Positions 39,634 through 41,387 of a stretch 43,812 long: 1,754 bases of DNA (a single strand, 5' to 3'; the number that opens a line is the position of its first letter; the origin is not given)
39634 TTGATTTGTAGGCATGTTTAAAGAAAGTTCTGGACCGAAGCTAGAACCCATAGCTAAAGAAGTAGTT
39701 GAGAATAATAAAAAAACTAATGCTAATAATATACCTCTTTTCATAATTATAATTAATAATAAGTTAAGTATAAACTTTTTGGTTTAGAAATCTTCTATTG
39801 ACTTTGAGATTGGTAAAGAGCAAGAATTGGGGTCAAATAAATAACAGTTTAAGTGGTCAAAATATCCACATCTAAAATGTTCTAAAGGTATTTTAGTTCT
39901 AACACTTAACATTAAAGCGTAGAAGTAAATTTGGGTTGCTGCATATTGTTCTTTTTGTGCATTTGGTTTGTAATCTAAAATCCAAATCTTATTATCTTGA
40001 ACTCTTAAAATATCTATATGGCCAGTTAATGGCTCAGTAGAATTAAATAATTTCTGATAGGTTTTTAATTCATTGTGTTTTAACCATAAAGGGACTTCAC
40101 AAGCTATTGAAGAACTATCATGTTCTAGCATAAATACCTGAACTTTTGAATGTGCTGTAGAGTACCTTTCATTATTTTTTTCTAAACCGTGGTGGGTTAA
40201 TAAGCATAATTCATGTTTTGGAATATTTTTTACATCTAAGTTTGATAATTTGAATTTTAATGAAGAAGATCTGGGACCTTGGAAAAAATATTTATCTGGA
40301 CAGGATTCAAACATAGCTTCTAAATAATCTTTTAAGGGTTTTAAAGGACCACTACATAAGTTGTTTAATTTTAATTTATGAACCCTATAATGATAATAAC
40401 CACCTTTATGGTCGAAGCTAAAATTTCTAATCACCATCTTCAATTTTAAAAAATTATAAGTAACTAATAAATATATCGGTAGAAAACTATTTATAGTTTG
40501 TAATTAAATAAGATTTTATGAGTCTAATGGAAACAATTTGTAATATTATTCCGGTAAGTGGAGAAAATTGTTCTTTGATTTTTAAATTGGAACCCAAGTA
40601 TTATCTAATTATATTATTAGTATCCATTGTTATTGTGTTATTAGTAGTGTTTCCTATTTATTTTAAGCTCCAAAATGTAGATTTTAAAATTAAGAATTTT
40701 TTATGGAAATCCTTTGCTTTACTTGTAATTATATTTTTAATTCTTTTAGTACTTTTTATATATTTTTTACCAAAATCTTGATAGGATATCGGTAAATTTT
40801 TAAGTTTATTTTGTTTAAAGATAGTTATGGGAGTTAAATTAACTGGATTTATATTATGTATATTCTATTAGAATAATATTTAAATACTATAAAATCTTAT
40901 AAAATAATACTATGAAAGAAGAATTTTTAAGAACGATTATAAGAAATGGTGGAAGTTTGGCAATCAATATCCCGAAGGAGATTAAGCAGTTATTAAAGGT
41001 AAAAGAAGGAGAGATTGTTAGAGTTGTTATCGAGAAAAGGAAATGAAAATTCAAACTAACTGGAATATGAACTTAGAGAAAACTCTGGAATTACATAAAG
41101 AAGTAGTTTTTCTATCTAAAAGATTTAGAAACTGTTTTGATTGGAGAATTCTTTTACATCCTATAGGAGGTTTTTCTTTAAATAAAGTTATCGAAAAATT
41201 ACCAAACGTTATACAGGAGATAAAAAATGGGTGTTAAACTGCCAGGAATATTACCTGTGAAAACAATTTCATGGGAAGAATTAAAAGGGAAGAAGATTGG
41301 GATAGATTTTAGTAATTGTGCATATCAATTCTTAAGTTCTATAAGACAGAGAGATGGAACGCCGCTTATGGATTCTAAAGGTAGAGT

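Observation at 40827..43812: fen1 is bracketed by degenerate copies of its own 5' and 3' ends, with foreign cassettes in between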

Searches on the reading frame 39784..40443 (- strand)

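Call 6: search_protein_families(library=pfam, proteins=[window:39784-40443:-], max_evalue=0.1)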
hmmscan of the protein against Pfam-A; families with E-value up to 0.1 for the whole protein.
window:39784-40443:- (219 aa): 2 families
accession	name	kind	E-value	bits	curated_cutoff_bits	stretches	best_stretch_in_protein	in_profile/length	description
PF12705.13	PDDEXK_1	-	0.00016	22.2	22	1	138-183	123-173/247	PD-(D/E)XK nuclease superfamily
PF01930.23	Cas_Cas4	-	0.0047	17.5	22.7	1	140-182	53-94/160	Domain of unknown function DUF83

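Call 80: search_protein_families(library=ncbifam, proteins=[window:39784-40443:-], max_evalue=0.001)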
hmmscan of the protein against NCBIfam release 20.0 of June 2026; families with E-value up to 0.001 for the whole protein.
window:39784-40443:- (219 aa): 1 family
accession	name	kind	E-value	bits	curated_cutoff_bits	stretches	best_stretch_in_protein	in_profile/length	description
NF010485.0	PRK13909.1-2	equivalog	0.00031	19.1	650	0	141-185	846-890/909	RecB-like helicase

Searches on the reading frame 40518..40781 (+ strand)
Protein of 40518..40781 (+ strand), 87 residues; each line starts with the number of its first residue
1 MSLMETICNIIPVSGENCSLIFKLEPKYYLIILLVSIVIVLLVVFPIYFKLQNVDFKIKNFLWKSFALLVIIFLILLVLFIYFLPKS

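Call 6: search_protein_families(library=pfam, proteins=[window:40518-40781:+], max_evalue=0.1)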
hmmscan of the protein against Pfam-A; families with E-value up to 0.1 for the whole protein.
window:40518-40781:+ (87 aa): 5 families
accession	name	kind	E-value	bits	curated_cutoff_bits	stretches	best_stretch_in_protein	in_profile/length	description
PF11190.13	DUF2976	-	0.0033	17.7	28.2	1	29-86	28-83/87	Protein of unknown function (DUF2976)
PF09622.15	DUF2391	-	0.022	14.6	22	1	16-84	170-238/275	Putative integral membrane protein (DUF2391)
PF10717.14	ODV-E18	-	0.038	14.3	28.1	1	20-45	18-43/87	Occlusion-derived virus envelope protein ODV-E18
PF00689.26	Cation_ATPase_C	-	0.06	13.6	27.3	1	21-79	110-168/175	Cation transporting ATPase, C-terminus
PF11457.13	DUF3021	-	0.094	13.3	24.7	0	17-81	53-116/130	Protein of unknown function (DUF3021)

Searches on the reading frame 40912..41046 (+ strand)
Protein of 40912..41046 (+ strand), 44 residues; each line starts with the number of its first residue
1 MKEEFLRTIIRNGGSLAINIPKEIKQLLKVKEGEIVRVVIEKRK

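Call 6: search_protein_families(library=pfam, proteins=[window:40912-41046:+], max_evalue=0.1)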
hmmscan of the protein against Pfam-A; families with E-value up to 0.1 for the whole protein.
window:40912-41046:+ (44 aa): 1 family
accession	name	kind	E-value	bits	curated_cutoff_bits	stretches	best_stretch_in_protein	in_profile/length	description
PF04014.23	MazE_antitoxin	-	0.00024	21.5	24.7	1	11-42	3-34/48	Antidote-toxin recognition MazE, bacterial antitoxin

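Call 79: search_protein_families(library=padloc, proteins=[window:40912-41046:+], max_evalue=0.001)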
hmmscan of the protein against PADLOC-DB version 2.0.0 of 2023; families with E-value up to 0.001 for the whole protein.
window:40912-41046:+ (44 aa): 0 families

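Call 80: search_protein_families(library=ncbifam, proteins=[window:40912-41046:+], max_evalue=0.001)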
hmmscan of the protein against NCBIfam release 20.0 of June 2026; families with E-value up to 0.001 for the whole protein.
window:40912-41046:+ (44 aa): 2 families
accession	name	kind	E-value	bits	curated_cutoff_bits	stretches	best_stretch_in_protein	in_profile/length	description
TIGR02609.1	doc_partner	hypoth_equivalog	0.00038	20.8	55.9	1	8-39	2-33/74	putative addiction module antidote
TIGR01439.1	lp_hng_hel_AbrB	domain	0.00067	19.3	28.3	1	17-40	9-33/44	transcriptional regulator, AbrB family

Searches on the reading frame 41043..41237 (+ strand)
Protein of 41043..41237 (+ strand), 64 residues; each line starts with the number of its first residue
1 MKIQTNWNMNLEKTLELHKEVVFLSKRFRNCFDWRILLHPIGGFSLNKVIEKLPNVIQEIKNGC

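Call 6: search_protein_families(library=pfam, proteins=[window:41043-41237:+], max_evalue=0.1)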
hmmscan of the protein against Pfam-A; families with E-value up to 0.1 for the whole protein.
window:41043-41237:+ (64 aa): 1 family
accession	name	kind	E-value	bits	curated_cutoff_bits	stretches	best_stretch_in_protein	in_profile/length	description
PF01407.22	Gemini_AL3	-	0.039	14.2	24.1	0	2-22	44-64/119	Geminivirus AL3 protein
